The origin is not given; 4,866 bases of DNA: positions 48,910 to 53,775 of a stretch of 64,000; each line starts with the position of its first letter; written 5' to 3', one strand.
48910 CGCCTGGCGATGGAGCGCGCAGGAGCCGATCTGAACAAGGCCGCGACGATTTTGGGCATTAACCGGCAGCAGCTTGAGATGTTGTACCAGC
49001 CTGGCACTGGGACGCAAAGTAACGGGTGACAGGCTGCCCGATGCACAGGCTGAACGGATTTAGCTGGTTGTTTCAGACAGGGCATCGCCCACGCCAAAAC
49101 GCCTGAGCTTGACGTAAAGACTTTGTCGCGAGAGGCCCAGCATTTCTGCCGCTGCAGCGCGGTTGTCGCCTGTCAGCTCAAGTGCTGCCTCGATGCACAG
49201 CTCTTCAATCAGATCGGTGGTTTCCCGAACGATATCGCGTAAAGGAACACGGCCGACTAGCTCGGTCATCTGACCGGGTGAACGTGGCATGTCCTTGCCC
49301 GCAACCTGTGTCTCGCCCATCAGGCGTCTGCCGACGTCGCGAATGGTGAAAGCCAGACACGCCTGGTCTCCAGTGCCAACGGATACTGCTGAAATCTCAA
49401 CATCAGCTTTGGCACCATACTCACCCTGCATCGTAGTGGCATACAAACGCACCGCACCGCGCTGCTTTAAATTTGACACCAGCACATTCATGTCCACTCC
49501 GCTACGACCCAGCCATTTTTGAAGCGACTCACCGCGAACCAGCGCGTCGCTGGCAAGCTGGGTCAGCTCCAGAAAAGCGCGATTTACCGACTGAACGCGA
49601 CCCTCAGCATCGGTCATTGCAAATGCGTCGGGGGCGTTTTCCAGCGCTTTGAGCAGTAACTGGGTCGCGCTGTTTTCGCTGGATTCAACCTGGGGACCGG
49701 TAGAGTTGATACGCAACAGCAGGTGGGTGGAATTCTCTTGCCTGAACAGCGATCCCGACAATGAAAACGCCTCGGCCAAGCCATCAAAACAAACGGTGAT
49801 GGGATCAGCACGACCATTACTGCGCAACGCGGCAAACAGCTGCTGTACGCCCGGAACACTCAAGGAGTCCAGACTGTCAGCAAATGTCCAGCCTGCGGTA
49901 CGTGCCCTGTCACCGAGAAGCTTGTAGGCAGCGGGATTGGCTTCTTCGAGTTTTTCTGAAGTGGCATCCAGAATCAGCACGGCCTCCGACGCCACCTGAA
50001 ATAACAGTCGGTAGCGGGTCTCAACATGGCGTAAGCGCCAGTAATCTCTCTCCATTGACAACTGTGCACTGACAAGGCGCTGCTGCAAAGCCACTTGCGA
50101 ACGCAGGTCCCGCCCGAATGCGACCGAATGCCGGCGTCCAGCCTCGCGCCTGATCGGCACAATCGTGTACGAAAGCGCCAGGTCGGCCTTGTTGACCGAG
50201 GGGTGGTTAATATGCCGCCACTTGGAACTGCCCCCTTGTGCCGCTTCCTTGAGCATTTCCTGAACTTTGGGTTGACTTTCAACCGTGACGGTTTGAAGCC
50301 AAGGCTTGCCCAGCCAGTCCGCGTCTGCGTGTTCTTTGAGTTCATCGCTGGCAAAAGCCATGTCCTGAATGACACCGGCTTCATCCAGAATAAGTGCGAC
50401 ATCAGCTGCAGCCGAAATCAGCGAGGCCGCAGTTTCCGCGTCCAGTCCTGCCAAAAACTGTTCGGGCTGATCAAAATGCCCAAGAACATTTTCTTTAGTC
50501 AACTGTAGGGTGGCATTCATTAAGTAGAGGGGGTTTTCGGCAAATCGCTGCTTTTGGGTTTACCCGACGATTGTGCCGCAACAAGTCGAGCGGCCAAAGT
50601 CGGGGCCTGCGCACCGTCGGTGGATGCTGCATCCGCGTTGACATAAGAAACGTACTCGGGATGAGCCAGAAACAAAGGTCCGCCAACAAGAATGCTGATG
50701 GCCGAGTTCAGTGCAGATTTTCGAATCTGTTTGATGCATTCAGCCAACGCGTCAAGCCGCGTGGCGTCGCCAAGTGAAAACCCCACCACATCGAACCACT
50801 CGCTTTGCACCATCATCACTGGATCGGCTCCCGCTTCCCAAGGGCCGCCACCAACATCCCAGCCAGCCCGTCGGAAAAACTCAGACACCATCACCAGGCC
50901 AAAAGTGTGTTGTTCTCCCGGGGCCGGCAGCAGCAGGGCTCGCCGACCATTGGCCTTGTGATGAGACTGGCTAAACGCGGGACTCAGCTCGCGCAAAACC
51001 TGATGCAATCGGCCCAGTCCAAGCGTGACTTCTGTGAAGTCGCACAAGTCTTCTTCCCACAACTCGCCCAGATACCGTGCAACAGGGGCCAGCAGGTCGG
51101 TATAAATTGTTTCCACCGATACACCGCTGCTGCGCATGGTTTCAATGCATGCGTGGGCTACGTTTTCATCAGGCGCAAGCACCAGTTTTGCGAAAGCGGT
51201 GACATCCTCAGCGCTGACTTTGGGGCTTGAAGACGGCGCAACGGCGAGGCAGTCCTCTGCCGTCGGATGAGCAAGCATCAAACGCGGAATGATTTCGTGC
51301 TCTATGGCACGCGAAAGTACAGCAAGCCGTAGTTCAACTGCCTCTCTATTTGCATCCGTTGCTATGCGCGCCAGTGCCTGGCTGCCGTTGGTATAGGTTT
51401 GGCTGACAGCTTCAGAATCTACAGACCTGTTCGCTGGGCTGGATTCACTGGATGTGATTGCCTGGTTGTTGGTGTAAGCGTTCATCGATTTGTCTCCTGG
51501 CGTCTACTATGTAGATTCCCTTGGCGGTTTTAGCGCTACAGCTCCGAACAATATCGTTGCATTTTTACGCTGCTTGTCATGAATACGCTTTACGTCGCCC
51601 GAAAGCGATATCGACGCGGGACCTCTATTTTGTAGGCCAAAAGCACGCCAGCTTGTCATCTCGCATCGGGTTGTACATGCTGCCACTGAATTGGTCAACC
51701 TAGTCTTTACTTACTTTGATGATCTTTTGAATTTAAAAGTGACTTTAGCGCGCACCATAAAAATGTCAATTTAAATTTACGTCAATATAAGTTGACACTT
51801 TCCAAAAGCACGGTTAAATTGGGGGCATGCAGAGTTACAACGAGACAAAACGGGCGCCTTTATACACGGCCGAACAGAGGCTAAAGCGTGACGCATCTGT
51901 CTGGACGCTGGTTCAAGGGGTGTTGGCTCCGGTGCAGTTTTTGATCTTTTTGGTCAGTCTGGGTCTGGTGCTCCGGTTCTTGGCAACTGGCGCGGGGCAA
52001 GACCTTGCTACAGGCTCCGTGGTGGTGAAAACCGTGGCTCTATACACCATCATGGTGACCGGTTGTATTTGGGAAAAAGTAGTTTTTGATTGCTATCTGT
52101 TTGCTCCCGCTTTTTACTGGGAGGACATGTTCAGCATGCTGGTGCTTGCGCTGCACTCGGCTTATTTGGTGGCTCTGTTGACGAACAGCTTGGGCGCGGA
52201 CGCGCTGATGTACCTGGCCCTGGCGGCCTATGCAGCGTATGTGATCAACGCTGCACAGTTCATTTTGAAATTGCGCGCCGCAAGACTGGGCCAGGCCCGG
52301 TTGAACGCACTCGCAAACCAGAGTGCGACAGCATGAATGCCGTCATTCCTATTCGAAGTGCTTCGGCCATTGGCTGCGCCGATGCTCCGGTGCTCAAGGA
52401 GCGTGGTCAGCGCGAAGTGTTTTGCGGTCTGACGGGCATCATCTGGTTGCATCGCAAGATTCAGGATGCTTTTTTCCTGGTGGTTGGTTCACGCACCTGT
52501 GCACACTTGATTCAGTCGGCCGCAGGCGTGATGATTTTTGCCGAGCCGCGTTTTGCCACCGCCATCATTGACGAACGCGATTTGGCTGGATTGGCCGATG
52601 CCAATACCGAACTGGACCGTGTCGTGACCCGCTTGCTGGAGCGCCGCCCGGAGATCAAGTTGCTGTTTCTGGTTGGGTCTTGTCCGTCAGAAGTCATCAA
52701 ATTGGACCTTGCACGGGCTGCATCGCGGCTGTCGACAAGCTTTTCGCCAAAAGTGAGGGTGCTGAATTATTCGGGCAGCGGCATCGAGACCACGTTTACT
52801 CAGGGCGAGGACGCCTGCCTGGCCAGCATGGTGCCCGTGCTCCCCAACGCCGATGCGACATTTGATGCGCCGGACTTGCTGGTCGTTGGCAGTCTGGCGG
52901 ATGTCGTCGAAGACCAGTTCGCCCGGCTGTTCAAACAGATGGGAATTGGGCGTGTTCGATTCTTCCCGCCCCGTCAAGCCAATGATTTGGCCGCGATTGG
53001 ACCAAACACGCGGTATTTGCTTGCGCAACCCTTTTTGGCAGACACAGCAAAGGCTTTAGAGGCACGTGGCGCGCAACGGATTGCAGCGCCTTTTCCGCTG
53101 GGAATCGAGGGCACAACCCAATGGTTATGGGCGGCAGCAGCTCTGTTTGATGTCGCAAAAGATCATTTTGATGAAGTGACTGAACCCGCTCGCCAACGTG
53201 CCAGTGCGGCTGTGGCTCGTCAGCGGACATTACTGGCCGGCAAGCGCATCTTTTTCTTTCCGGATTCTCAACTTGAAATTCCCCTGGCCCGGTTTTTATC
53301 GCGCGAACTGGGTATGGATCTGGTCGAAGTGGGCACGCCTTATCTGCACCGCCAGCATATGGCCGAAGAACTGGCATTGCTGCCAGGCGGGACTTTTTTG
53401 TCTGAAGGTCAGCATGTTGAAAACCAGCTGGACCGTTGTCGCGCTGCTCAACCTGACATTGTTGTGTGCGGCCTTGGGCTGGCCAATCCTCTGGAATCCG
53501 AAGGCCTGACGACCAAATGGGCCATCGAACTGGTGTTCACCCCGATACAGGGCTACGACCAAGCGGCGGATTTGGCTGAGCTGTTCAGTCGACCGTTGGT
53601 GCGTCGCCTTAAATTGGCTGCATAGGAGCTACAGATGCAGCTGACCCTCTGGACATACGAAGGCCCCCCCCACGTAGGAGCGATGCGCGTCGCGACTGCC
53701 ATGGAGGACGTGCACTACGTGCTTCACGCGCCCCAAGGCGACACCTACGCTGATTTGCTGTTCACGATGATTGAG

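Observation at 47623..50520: Two tail-to-tail PpsR paralogues; the second lacks the redox Cys and has a rewritten recognition helix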

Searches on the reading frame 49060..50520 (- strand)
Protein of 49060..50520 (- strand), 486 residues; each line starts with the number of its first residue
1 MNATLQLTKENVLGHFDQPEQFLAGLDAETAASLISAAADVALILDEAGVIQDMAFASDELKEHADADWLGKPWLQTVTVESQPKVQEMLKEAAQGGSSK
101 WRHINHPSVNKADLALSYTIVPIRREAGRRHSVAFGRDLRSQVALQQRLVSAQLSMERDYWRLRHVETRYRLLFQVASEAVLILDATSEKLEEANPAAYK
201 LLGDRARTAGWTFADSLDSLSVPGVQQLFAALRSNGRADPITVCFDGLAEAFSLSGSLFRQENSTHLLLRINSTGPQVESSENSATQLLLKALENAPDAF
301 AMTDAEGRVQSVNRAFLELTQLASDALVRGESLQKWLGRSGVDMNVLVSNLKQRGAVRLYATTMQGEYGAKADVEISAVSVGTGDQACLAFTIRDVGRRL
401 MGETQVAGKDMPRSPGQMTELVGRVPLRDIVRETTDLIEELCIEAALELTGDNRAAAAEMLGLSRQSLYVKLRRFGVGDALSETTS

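Call 3: search_protein_families(library=pfam, proteins=[window:49060-50520:-], max_evalue=0.01)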
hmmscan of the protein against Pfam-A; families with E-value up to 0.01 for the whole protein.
window:49060-50520:- (486 aa): 7 families
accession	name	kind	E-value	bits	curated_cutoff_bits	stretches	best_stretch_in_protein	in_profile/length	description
PF13188.13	PAS_8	-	4.1e-17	61.8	21.8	2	169-218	2-52/65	PAS domain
PF08448.16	PAS_4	-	9.4e-17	61.7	23.1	2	39-141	5-107/110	PAS fold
PF00989.32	PAS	-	2.6e-11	43.9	22.6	1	291-331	5-45/113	PAS fold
PF02954.25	HTH_8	-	2.6e-10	40.3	22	1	438-475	5-42/42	Bacterial regulatory protein, Fis family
PF13426.13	PAS_9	-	2.2e-06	28.3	27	0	297-396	1-101/103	PAS domain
PF24820.1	Diguanyl_cycl_sensor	-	1e-05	25.9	28.1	0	35-108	2-74/109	Diguanylate cyclase-like sensor domain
PF12860.13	PAS_7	-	0.0025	18.4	27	1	293-337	1-45/115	PAS fold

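Call 4: search_protein_families(library=ncbifam, proteins=[window:49060-50520:-], max_evalue=0.01)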
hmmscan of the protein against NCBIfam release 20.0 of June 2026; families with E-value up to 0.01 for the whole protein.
window:49060-50520:- (486 aa): 8 families
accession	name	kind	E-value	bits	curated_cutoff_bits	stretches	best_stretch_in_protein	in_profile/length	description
TIGR02040.1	PpsR-CrtJ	equivalog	2e-145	485.2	275.4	1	34-477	1-442/442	transcriptional regulator PpsR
TIGR00229.1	sensory_box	domain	7.1e-14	52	22.9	1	291-403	9-123/126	PAS domain S-box protein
NF041552.1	TF_PrdR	equivalog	0.00011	20.6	795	1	433-475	534-576/577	sigma-54 dependent transcriptional regulator PrdR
NF047874.1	MASE3_PAS_HK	subfamily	0.00016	20.6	560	1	271-399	249-378/655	MASE3 domain-containing sensor histidine kinase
NF008469.0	PRK11361.1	equivalog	0.00055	18.7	714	1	431-478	410-457/461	acetoacetate metabolism transcriptional regulator AtoC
NF002517.0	PRK01905.1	equivalog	0.0011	19.5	122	1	436-476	35-75/77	Fis family transcriptional regulator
NF008468.0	PRK11360.1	equivalog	0.0037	15.7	646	0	293-380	274-359/616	two-component system sensor histidine kinase AtoS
TIGR01818.1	ntrC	equivalog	0.0046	15.8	558.6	1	430-473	418-461/463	nitrogen regulation protein NR(I)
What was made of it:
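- On PpsR/CrtJ transcription regulators (TIGR02040): The neighbouring ppsR scores 485.2 bits (call 4).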

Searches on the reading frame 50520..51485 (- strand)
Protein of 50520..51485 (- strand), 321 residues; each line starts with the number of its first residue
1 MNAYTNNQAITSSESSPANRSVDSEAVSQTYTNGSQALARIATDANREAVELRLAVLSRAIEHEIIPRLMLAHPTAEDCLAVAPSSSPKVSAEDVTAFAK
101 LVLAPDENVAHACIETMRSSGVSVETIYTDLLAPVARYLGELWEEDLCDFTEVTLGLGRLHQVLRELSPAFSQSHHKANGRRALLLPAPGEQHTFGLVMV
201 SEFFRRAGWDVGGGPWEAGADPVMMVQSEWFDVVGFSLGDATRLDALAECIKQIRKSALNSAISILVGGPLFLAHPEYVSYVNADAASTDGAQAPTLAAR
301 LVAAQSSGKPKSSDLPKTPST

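Call 3: search_protein_families(library=pfam, proteins=[window:50520-51485:-], max_evalue=0.01)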
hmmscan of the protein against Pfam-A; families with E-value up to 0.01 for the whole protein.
window:50520-51485:- (321 aa): 2 families
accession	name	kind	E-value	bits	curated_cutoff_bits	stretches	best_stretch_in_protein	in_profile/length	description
PF02310.24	B12-binding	-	9.9e-12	45.2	32.1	1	182-283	2-104/121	B12 binding domain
PF02607.22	B12-binding_2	-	1.3e-05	25.8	23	1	97-155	4-61/74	B12 binding domain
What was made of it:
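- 50520..51485 (-): aerR/ppaA-type B12-binding regulator, immediately upstream of ppsR. Pfam B12-binding and B12-binding_2 (call 3).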

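Call 4: search_protein_families(library=ncbifam, proteins=[window:50520-51485:-], max_evalue=0.01)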
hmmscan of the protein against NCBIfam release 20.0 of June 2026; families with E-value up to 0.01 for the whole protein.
window:50520-51485:- (321 aa): 2 families
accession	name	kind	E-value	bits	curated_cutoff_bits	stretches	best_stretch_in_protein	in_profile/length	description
NF047996.1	corrin_MtgC_2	exception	0.00014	21.4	370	1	116-294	26-202/212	glycine betaine-specific corrinoid protein MtgC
NF052513.1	TransRegCarH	equivalog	0.00018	20.9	400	1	99-211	88-195/274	HTH-type transcriptional repressor CarH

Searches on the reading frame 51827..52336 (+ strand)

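Call 20: search_protein_families(library=ncbifam, proteins=[window:51827-52336:+], max_evalue=1e-10)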
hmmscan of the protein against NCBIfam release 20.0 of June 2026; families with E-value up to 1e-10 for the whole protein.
window:51827-52336:+ (169 aa): 1 family
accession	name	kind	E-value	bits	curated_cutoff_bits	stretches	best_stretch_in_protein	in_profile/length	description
TIGR02020.1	BchF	equivalog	1e-55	187.8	101.35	1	12-153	1-144/145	2-vinyl bacteriochlorophyllide hydratase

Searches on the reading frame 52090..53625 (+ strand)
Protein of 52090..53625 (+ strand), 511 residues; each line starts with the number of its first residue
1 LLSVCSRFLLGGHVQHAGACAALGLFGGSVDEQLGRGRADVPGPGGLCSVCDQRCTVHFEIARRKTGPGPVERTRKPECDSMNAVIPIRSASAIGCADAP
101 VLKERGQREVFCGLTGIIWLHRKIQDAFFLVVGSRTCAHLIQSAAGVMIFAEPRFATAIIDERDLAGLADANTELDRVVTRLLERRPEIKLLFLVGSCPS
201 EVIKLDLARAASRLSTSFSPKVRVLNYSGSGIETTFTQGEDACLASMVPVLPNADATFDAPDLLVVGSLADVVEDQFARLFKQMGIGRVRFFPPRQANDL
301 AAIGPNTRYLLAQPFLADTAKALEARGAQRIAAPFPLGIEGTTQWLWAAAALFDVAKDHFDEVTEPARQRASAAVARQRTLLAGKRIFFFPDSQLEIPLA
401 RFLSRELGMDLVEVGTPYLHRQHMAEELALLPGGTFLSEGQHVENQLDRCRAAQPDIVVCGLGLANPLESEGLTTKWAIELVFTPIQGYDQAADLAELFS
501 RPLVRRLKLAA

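Call 20: search_protein_families(library=ncbifam, proteins=[window:52090-53625:+], max_evalue=1e-10)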
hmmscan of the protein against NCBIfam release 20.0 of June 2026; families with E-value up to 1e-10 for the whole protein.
window:52090-53625:+ (511 aa): 4 families
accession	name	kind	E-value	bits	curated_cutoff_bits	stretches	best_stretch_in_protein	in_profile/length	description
NF002768.0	PRK02842.1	equivalog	1.1e-190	634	324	1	96-510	5-412/423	ferredoxin:protochlorophyllide reductase (ATP-dependent) subunit N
TIGR01279.1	DPOR_bchN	equivalog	3.1e-156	520.4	419.95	1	103-510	1-399/407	ferredoxin:protochlorophyllide reductase (ATP-dependent) subunit N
TIGR01278.1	DPOR_BchB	equivalog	5.4e-13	48.6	490.35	1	153-459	53-365/512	ferredoxin:protochlorophyllide reductase (ATP-dependent) subunit B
TIGR02015.1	BchY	equivalog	2.7e-11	43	425.15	1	259-499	164-401/422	chlorophyllide a reductase subunit Y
